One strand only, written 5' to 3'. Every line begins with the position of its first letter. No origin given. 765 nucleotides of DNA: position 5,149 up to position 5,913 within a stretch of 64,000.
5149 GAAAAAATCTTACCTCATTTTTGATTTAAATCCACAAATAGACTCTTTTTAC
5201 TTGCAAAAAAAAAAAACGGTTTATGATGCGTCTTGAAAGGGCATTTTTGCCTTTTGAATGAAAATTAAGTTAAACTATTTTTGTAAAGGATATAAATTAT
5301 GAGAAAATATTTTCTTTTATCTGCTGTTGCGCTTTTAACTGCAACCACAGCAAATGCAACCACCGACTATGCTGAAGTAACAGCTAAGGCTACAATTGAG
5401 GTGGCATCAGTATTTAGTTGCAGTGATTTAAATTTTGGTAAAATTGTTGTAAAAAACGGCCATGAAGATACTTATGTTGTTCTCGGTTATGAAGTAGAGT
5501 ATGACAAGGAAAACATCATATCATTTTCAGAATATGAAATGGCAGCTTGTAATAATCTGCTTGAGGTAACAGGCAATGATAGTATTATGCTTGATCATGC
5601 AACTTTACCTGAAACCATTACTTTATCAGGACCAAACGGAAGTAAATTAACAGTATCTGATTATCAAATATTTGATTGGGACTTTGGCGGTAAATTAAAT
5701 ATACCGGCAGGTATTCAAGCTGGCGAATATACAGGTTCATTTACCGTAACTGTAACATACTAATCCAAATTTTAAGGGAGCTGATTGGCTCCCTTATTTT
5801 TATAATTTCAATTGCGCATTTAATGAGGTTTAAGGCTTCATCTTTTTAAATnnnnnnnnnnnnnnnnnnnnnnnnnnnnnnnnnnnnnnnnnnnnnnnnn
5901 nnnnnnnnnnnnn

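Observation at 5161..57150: Dispersed multigene family of small secreted proteins: conserved ends, hypervariable core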

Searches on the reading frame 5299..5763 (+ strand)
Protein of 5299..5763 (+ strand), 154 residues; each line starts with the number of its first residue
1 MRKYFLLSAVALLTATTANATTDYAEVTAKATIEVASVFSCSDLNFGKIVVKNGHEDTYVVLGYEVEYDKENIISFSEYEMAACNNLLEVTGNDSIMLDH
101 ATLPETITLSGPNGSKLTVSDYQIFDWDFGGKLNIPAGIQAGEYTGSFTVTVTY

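Call 9: search_protein_families(library=pfam, proteins=[window:5299-5763:+], max_evalue=1)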
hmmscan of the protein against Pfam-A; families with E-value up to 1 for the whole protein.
window:5299-5763:+ (154 aa): 2 families
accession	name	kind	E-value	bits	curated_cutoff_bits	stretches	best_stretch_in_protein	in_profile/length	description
PF14352.11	DUF4402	-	1.4e-09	39.2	25.2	1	85-154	56-129/129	Domain of unknown function (DUF4402)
PF16328.11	DUF4961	-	0.006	16.2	27.1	1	48-102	125-180/283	Domain of unknown function (DUF4961)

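Call 10: search_protein_families(library=ncbifam, proteins=[window:5299-5763:+], max_evalue=1)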
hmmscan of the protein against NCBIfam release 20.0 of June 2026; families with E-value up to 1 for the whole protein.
window:5299-5763:+ (154 aa): 2 families
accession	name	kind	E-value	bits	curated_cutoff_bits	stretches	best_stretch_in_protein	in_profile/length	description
TIGR03213.1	23dbph12diox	equivalog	0.014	14.8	366.45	1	34-119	34-115/287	biphenyl-2,3-diol 1,2-dioxygenase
NF049866.1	outer_TDE1717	subfamily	0.025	14.5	135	1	1-72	1-63/210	TDE1717 family outer membrane beta-barrel protein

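Call 21: find_homologous_proteins(query=window:5299-5763:+)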
Query window:5299-5763:+ (154 aa): 161 proteins with E <= 0.001 among 220 candidates; the best 120 are listed.
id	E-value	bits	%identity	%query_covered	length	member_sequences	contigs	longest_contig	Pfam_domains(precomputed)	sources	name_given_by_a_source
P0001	2.7e-95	334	100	100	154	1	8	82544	PF14352.12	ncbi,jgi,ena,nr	ncbi:MAG: DUF4402 domain-containing protein [Alphaproteobacteria bacterium]|nr:DUF4402 domain-contai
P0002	2.5e-33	133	52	100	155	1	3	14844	PF14352.12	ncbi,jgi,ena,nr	ncbi:MAG: DUF4402 domain-containing protein [Alphaproteobacteria bacterium]|nr:DUF4402 domain-contai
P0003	4.7e-33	132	55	100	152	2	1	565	-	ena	-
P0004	3.5e-32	129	53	100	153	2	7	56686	-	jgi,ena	-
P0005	2.7e-31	126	49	100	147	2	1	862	PF14352.12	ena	-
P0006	3.4e-31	126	50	100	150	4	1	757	-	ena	-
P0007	7.2e-31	125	48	100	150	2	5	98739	PF14352.12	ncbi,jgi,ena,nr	ncbi:MAG: hypothetical protein E7016_00930 [Alphaproteobacteria bacterium]|nr:hypothetical protein [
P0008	9.0e-31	124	52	100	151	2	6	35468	-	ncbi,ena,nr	ncbi:MAG: hypothetical protein IJ019_05655 [Alphaproteobacteria bacterium]|nr:hypothetical protein [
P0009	2.2e-30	123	51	100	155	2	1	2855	PF14352.12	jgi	-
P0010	2.2e-30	123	48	100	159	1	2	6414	PF14352.12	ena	-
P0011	2.6e-30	123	50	100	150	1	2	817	-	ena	-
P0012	2.9e-30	123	49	100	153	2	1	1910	PF14352.12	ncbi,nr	ncbi:MAG: DUF4402 domain-containing protein [Alphaproteobacteria bacterium]|nr:DUF4402 domain-contai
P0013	2.9e-30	123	49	100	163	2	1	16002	PF14352.12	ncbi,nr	ncbi:MAG: DUF4402 domain-containing protein [Alphaproteobacteria bacterium]|nr:DUF4402 domain-contai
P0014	5.2e-30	122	48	100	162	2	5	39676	PF14352.12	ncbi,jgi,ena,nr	ncbi:MAG: DUF4402 domain-containing protein [Alphaproteobacteria bacterium]|nr:DUF4402 domain-contai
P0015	8.1e-30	121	48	100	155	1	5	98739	-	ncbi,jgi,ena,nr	ncbi:MAG: hypothetical protein E7016_00900 [Alphaproteobacteria bacterium]|nr:hypothetical protein [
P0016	2.4e-29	120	51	100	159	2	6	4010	PF14352.12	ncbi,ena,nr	ncbi:MAG: DUF4402 domain-containing protein [Alphaproteobacteria bacterium]|nr:DUF4402 domain-contai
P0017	3.6e-29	119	52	100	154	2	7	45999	PF14352.12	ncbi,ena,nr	ncbi:MAG: DUF4402 domain-containing protein [Alphaproteobacteria bacterium]|nr:DUF4402 domain-contai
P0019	7.5e-29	118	49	100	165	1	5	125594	PF14352.12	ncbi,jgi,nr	ncbi:MAG: DUF4402 domain-containing protein [Alphaproteobacteria bacterium]|nr:DUF4402 domain-contai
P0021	9.9e-29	118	45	100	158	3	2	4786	PF14352.12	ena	-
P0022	1.7e-28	117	48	100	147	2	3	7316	PF14352.12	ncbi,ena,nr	ncbi:MAG: DUF4402 domain-containing protein [Alphaproteobacteria bacterium]|nr:DUF4402 domain-contai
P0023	2.0e-28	117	49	98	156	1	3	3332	PF14352.12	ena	-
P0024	2.0e-28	117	50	100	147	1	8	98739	PF14352.12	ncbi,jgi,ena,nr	ncbi:MAG: DUF4402 domain-containing protein [Alphaproteobacteria bacterium]|nr:DUF4402 domain-contai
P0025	2.4e-28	117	47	100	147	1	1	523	PF14352.12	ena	-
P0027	3.9e-28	116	50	99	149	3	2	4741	PF14352.12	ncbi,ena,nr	ncbi:MAG: DUF4402 domain-containing protein [Alphaproteobacteria bacterium]|nr:DUF4402 domain-contai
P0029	4.6e-28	116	45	100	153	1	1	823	PF14352.12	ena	-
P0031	7.5e-28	115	49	100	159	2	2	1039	PF14352.12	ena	-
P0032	8.5e-28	115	48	99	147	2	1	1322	PF14352.12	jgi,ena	-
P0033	1.1e-27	115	49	100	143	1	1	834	PF14352.12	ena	-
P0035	5.1e-27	112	49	100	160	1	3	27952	PF14352.12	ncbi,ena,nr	ncbi:MAG: DUF4402 domain-containing protein [Alphaproteobacteria bacterium]|nr:DUF4402 domain-contai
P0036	9.0e-27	112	46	100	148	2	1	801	PF14352.12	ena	-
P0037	1.2e-26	111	47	100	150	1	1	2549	PF14352.12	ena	-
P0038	1.2e-26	111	47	100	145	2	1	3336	PF14352.12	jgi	-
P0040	1.5e-26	111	47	100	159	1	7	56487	PF14352.12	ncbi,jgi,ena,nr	ncbi:MAG: DUF4402 domain-containing protein [Alphaproteobacteria bacterium]|nr:DUF4402 domain-contai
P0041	1.6e-26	111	47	99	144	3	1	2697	PF14352.12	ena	-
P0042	1.7e-26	111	46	100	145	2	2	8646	PF14352.12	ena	-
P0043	2.1e-26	110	49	100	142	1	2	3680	PF14352.12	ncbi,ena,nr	ncbi:MAG: hypothetical protein IJF12_00965 [Alphaproteobacteria bacterium]|nr:hypothetical protein [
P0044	2.2e-26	110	46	98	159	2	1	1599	PF14352.12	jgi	-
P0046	3.0e-26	110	47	100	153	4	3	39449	PF14352.12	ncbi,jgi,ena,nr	ncbi:MAG: hypothetical protein E7016_03865 [Alphaproteobacteria bacterium]|nr:hypothetical protein [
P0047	3.7e-26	110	47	100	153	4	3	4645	PF14352.12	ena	-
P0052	8.8e-26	108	46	97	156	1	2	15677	PF14352.12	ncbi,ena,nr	ncbi:MAG: DUF4402 domain-containing protein [Alphaproteobacteria bacterium]|nr:DUF4402 domain-contai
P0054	1.4e-25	108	46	100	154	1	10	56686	-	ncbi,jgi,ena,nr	ncbi:MAG: hypothetical protein E7016_02660 [Alphaproteobacteria bacterium]|nr:hypothetical protein [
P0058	2.6e-25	107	47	100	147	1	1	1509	PF14352.12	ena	-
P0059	2.7e-25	107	43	100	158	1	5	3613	PF14352.12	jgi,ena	-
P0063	6.6e-25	105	46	100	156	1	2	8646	PF14352.12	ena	-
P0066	1.2e-24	105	44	99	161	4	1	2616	PF14352.12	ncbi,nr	ncbi:MAG: DUF4402 domain-containing protein [Alphaproteobacteria bacterium]|nr:DUF4402 domain-contai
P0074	4.0e-24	103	47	100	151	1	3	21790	PF14352.12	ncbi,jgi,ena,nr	ncbi:MAG: DUF4402 domain-containing protein [Alphaproteobacteria bacterium]|nr:DUF4402 domain-contai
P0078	9.6e-24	102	43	100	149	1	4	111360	PF14352.12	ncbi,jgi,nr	ncbi:MAG: hypothetical protein E7016_04995 [Alphaproteobacteria bacterium]|nr:hypothetical protein [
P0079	1.0e-23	102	45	100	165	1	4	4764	PF14352.12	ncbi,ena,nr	ncbi:MAG: DUF4402 domain-containing protein [Alphaproteobacteria bacterium]|nr:DUF4402 domain-contai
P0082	1.5e-23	101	46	97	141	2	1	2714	PF14352.12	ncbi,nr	ncbi:MAG: hypothetical protein IJF12_00055, partial [Alphaproteobacteria bacterium]|nr:hypothetical 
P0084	2.1e-23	101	49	94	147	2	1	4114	PF14352.12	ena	-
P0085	2.4e-23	100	45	99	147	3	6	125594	PF14352.12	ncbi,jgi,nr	ncbi:MAG: hypothetical protein E7016_00350 [Alphaproteobacteria bacterium]|nr:hypothetical protein [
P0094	6.7e-23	99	46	100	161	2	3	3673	PF14352.12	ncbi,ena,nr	ncbi:MAG: DUF4402 domain-containing protein [Alphaproteobacteria bacterium]|nr:DUF4402 domain-contai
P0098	1.4e-22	98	43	100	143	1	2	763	PF14352.12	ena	-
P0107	1.2e-21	95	43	100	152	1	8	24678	PF14352.12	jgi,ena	-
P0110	1.6e-21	94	43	98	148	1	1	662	PF14352.12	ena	-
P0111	1.8e-21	94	41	100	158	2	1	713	PF14352.12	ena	-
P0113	3.4e-21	93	39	98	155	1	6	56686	PF14352.12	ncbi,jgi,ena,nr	ncbi:MAG: DUF4402 domain-containing protein [Alphaproteobacteria bacterium]|nr:DUF4402 domain-contai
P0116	4.9e-21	93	43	97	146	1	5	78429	PF14352.12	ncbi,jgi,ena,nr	ncbi:MAG: DUF4402 domain-containing protein [Alphaproteobacteria bacterium]|nr:DUF4402 domain-contai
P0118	5.8e-21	93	44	100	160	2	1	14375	PF14352.12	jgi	-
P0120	7.2e-21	92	45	100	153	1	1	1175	PF14352.12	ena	-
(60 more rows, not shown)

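Call 28: find_encoding_contigs(protein=window:5299-5763:+, flank=1500, max_places=10)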
Protein window:5299-5763:+ (154 aa): 13 contigs read that carry it; 10 places shown.
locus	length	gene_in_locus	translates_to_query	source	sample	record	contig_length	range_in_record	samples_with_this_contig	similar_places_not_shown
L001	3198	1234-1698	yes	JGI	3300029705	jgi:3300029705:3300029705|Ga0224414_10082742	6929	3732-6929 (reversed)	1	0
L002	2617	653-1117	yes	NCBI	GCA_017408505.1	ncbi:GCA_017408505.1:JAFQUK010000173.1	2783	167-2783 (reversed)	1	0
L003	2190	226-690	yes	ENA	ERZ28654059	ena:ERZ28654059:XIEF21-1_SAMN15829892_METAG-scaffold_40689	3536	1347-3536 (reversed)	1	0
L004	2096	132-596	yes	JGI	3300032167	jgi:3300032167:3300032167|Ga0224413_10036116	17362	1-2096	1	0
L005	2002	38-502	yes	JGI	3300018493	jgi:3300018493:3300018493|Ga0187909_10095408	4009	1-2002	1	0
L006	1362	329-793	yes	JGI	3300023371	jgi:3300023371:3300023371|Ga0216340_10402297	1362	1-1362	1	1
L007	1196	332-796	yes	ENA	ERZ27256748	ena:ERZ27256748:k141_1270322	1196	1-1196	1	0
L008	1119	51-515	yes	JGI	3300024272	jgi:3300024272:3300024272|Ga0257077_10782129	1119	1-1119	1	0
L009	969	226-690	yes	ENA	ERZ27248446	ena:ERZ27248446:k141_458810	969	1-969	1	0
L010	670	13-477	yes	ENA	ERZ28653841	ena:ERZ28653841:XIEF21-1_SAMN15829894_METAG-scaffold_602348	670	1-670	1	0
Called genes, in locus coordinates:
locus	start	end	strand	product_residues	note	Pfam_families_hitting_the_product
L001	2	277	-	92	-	?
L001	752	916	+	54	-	-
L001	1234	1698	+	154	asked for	PF14352:DUF4402 (weak)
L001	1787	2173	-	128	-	PF20310:HTH_Tnp_2 (weak)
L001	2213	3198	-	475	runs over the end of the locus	PF00749:tRNA-synt_1c, PF19269:Anticodon_2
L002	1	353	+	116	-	?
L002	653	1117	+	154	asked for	PF14352:DUF4402 (weak)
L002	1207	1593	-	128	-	-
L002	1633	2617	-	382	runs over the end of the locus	PF00749:tRNA-synt_1c, PF19269:Anticodon_2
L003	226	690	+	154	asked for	PF14352:DUF4402 (weak)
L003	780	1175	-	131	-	-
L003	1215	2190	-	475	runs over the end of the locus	PF00749:tRNA-synt_1c, PF19269:Anticodon_2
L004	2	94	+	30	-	?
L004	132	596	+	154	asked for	PF14352:DUF4402 (weak)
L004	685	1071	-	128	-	PF20310:HTH_Tnp_2 (weak)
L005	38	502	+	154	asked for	PF14352:DUF4402 (weak)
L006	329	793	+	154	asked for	PF14352:DUF4402 (weak)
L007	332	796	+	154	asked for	PF14352:DUF4402 (weak)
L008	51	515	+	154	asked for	PF14352:DUF4402 (weak)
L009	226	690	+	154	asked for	PF14352:DUF4402 (weak)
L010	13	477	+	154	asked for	PF14352:DUF4402 (weak)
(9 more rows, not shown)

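Call 30: predict_structure(alignment_id=A2)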
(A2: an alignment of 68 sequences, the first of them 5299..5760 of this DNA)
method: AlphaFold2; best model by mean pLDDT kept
length: 154 residues; sequences in the alignment: 68
mean_pLDDT: 83.2   pTM: 0.69
mean pLDDT of the five models: 83.2, 82.9, 82.8, 82.0, 80.5
residues with pLDDT >= 90: 78; 70-90: 40; 50-70: 36; < 50: 0
segments of 3 or more residues with pLDDT < 50: none
pLDDT, mean of each block of 10 residues (from residue 1): 60 57 62 75 94 97 96 97 82 68 91 95 89 96 90 78
secondary structure, 60 per line:
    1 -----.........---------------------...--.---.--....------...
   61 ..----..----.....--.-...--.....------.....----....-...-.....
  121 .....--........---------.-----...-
elements in order: H6-14 E36-38 E48-51 E58-62 E73-77 E82-84 H87-91 E107-110 E116-125 E128-135 E151-153

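Call 32: search_solved_structures(query=A2, max_evalue=10)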
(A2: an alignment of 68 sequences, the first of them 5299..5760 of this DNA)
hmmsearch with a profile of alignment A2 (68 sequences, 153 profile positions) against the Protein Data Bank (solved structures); distinct sequences matched with E-value up to 10: 0.

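Call 33: fold_search(model_id=the predicted structure, library=pdb)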
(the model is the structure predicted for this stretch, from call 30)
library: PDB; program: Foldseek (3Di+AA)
matches with E <= 10: 268; with E <= 0.001: 0
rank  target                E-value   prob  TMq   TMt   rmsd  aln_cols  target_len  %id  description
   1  6qnt_C                7.7e-02  0.15  0.16  0.15  12.2       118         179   10  Human Adenovirus type 3 fiber knob in complex with one copy of Desmoglein-2 (released 2019-03-27)
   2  3l89_B                8.1e-02  0.15  0.15  0.13  12.4       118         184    8  Human Adenovirus type 21 knob in complex with domains SCR1 and SCR2 of CD46 (membrane cofactor protein, MCP) (released 2010-04-14)
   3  3l89_I                1.2e-01  0.11  0.14  0.13  12.7       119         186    8  Human Adenovirus type 21 knob in complex with domains SCR1 and SCR2 of CD46 (membrane cofactor protein, MCP) (released 2010-04-14)
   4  3l89_C                1.3e-01  0.10  0.14  0.12  12.7       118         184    8  Human Adenovirus type 21 knob in complex with domains SCR1 and SCR2 of CD46 (membrane cofactor protein, MCP) (released 2010-04-14)
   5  3l89_A                1.5e-01  0.11  0.14  0.14  12.6       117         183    7  Human Adenovirus type 21 knob in complex with domains SCR1 and SCR2 of CD46 (membrane cofactor protein, MCP) (released 2010-04-14)
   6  3l89_G                1.5e-01  0.11  0.14  0.14  12.6       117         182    7  Human Adenovirus type 21 knob in complex with domains SCR1 and SCR2 of CD46 (membrane cofactor protein, MCP) (released 2010-04-14)
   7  3l89_F                2.0e-01  0.09  0.14  0.13  12.7       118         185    8  Human Adenovirus type 21 knob in complex with domains SCR1 and SCR2 of CD46 (membrane cofactor protein, MCP) (released 2010-04-14)
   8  3l89_E                2.2e-01  0.10  0.17  0.15  12.1       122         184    8  Human Adenovirus type 21 knob in complex with domains SCR1 and SCR2 of CD46 (membrane cofactor protein, MCP) (released 2010-04-14)
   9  3bq4_A                3.1e-01  0.12  0.19  0.17  10.7       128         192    8  Crystal Structure of Ad35 fiber knob (released 2008-06-03)
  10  8ofr_A                6.1e-01  0.08  0.17  0.15  11.4       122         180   11  Human adenovirus type 25 fiber-knob protein complexed with sialic acid (released 2023-09-20)
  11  9io5_H                7.2e-01  0.10  0.19  0.07  16.7       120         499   13  Cryo-EM structure of G1-ATPase dimer from Mycoplasma mobile gliding machinery (released 2025-03-12)
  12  2vrs_C                7.2e-01  0.06  0.18  0.15  14.0       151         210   11  Structure of avian reovirus sigmaC117-326, C2 crystal form (released 2009-01-13)
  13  9io5_J                8.5e-01  0.12  0.19  0.07  14.7       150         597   13  Cryo-EM structure of G1-ATPase dimer from Mycoplasma mobile gliding machinery (released 2025-03-12)
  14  9io5_A                8.9e-01  0.10  0.19  0.08  15.0       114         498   15  Cryo-EM structure of G1-ATPase dimer from Mycoplasma mobile gliding machinery (released 2025-03-12)
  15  8ofr_N                8.9e-01  0.07  0.17  0.16  11.5       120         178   11  Human adenovirus type 25 fiber-knob protein complexed with sialic acid (released 2023-09-20)
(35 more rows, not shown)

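Call 39: find_related_loci(query=A2, collection=genome_contigs, flank=10000)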
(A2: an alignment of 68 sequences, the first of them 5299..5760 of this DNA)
Query A2 (154 aa) in genome_contigs; peptide patterns used: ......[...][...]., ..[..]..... (x = any residue, [..] = any of these).
98 stretches matched a pattern; 32 encode a relative of the query (tblastn E <= 1e-3); 29 distinct loci.
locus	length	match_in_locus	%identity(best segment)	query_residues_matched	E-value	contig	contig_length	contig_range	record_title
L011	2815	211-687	51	1-154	2e-37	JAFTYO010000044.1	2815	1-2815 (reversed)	MAG: Alphaproteobacteria bacterium isolate RGIG4267 Roe_deer_Colon.Co__c1879378, whole genome shotgun sequence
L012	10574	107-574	52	1-154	1e-37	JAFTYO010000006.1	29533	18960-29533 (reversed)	MAG: Alphaproteobacteria bacterium isolate RGIG4267 Roe_deer_Colon.Co__c208186, whole genome shotgun sequence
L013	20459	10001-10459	51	1-154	5e-37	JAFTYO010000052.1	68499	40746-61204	MAG: Alphaproteobacteria bacterium isolate RGIG4267 Roe_deer_Colon.Co__c2463484, whole genome shotgun sequence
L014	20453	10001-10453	52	1-154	8e-37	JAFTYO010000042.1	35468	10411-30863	MAG: Alphaproteobacteria bacterium isolate RGIG4267 Roe_deer_Colon.Co__c1803549, whole genome shotgun sequence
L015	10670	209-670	52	1-154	8e-35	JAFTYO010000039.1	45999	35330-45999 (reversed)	MAG: Alphaproteobacteria bacterium isolate RGIG4267 Roe_deer_Colon.Co__c1754766, whole genome shotgun sequence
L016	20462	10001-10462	46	1-154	7e-34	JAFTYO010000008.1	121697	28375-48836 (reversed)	MAG: Alphaproteobacteria bacterium isolate RGIG4267 Roe_deer_Colon.Co__c345518, whole genome shotgun sequence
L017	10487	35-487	46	1-150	4e-32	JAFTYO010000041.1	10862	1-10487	MAG: Alphaproteobacteria bacterium isolate RGIG4267 Roe_deer_Colon.Co__c1769659, whole genome shotgun sequence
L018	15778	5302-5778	43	1-154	7e-29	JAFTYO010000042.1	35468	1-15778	MAG: Alphaproteobacteria bacterium isolate RGIG4267 Roe_deer_Colon.Co__c1803549, whole genome shotgun sequence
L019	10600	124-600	49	1-154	2e-27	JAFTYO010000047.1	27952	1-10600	MAG: Alphaproteobacteria bacterium isolate RGIG4267 Roe_deer_Colon.Co__c2137491, whole genome shotgun sequence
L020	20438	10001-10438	44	1-153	5e-27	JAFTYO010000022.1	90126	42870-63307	MAG: Alphaproteobacteria bacterium isolate RGIG4267 Roe_deer_Colon.Co__c1027787, whole genome shotgun sequence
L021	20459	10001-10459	40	1-154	3e-24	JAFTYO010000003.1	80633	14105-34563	MAG: Alphaproteobacteria bacterium isolate RGIG4267 Roe_deer_Colon.Co__c105772, whole genome shotgun sequence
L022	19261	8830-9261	37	1-154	4e-23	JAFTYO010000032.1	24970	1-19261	MAG: Alphaproteobacteria bacterium isolate RGIG4267 Roe_deer_Colon.Co__c1486700, whole genome shotgun sequence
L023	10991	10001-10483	38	1-154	8e-23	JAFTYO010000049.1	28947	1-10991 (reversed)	MAG: Alphaproteobacteria bacterium isolate RGIG4267 Roe_deer_Colon.Co__c2278916, whole genome shotgun sequence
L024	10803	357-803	36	1-154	6e-22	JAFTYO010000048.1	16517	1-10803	MAG: Alphaproteobacteria bacterium isolate RGIG4267 Roe_deer_Colon.Co__c2239727, whole genome shotgun sequence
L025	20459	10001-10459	41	1-154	2e-21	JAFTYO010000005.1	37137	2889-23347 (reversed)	MAG: Alphaproteobacteria bacterium isolate RGIG4267 Roe_deer_Colon.Co__c189561, whole genome shotgun sequence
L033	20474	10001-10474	34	1-154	7e-12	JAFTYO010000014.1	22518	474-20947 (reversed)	MAG: Alphaproteobacteria bacterium isolate RGIG4267 Roe_deer_Colon.Co__c580601, whole genome shotgun sequence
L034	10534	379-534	48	1-51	8e-9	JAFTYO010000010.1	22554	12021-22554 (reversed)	MAG: Alphaproteobacteria bacterium isolate RGIG4267 Roe_deer_Colon.Co__c406345, whole genome shotgun sequence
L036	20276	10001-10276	30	1-87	3e-7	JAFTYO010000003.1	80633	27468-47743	MAG: Alphaproteobacteria bacterium isolate RGIG4267 Roe_deer_Colon.Co__c105772, whole genome shotgun sequence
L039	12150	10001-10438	34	1-149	6e-20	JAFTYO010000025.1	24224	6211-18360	MAG: Alphaproteobacteria bacterium isolate RGIG4267 Roe_deer_Colon.Co__c1141090, whole genome shotgun sequence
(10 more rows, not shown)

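Call 47: search_protein_families(library=pfam, proteins=[L033:11448-13925:-], max_evalue=0.01)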
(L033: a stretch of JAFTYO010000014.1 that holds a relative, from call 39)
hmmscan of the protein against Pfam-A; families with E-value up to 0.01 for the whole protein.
L033:11448-13925:- (825 aa): 2 families
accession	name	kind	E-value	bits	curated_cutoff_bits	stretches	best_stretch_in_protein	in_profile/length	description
PF00053.31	EGF_laminin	-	1.8e-05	25.2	21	0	211-246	13-48/49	Laminin EGF domain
PF23106.1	EGF_Teneurin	-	2.2e-05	24.8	24.3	1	212-233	7-28/30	Teneurin-like EGF domain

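Call 50: search_protein_representatives(alignment_id=A2)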
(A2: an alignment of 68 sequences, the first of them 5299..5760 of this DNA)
Query: 68 sequences, 153 profile positions. Proteins with E-value up to 0.001 (for the whole library): 513; up to 1e-10: 174; up to 1e-30: 76. The best 150 are listed.
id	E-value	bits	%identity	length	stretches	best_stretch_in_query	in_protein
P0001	1.4e-51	191.0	-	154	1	1-153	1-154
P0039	1.0e-50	188.2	-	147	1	1-153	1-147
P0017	1.4e-50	187.7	-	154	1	1-153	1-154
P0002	3.6e-50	186.4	-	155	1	1-153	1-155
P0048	5.5e-50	185.9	-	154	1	1-153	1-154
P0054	6.4e-50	185.6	-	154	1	1-153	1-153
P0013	6.8e-50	185.5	-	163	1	1-153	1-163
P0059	7.3e-50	185.5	-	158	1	1-153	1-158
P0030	1.5e-49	184.4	-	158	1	1-152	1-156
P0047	2.4e-49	183.8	-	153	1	1-153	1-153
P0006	4.7e-49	182.8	-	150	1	1-153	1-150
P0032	4.7e-49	182.8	-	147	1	1-152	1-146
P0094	9.1e-49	181.9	-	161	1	1-153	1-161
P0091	9.4e-49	181.8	-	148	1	1-153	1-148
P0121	2.2e-48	180.6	-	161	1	1-153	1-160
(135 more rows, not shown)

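Call 67: search_protein_families(library=pfam, proteins=[L014:469-1200:+, L025:6232-6969:-, L025:5578-6222:-, L034:8919-9617:-, L036:8069-8761:-, L039:5390-6313:-, L019:7695-8423:-, L018:1079-1924:-], max_evalue=0.1)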
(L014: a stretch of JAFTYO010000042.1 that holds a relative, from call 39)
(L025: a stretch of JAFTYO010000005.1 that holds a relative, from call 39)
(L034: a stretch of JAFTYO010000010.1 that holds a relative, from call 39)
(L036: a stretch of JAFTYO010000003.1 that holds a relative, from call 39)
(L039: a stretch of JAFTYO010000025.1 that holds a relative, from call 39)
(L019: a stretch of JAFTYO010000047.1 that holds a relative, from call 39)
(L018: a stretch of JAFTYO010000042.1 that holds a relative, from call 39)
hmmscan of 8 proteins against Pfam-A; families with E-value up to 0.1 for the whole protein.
L014:469-1200:+ (243 aa): 1 family
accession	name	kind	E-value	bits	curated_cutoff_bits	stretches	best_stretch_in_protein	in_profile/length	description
PF06286.16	Coleoptericin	-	0.0016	19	25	1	123-197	46-118/143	Coleoptericin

L025:6232-6969:- (245 aa): 0 families

L025:5578-6222:- (214 aa): 0 families

L034:8919-9617:- (232 aa): 0 families

L036:8069-8761:- (230 aa): 2 families
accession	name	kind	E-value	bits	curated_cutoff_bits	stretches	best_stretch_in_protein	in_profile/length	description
PF05494.18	MlaC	-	2.2e-21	76.8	26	1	62-199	21-153/166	MlaC protein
PF20130.4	DUF6520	-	0.041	14.7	25.4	0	16-49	3-40/83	Family of unknown function (DUF6520)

L039:5390-6313:- (307 aa): 1 family
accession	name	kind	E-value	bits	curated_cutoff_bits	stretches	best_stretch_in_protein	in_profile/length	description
PF01832.25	Glucosaminidase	-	3.2e-11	44.4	30.2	1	162-250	9-87/123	Mannosyl-glycoprotein endo-beta-N-acetylglucosaminidase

L019:7695-8423:- (242 aa): 0 families

L018:1079-1924:- (281 aa): 6 families
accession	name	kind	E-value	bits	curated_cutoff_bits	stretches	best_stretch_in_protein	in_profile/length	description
PF13145.12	Rotamase_2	-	3.2e-19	70.4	27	1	119-239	1-121/121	PPIC-type PPIASE domain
PF13616.12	Rotamase_3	-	4.1e-17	63.2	22.5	1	135-225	9-114/116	PPIC-type PPIASE domain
PF00639.27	Rotamase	-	1.4e-14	55.3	21.7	1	152-225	19-97/97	PPIC-type PPIASE domain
PF13624.11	SurA_N_3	-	0.0015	18.8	27.2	1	6-90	13-108/162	SurA-like N-terminal domain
PF13623.11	SurA_N_2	-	0.0059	16.9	28.5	1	12-89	17-109/145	SurA-like N-terminal domain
PF08139.17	LPAM_1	-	0.033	15.1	20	1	1-16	1-16/18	Prokaryotic membrane lipoprotein lipid attachment site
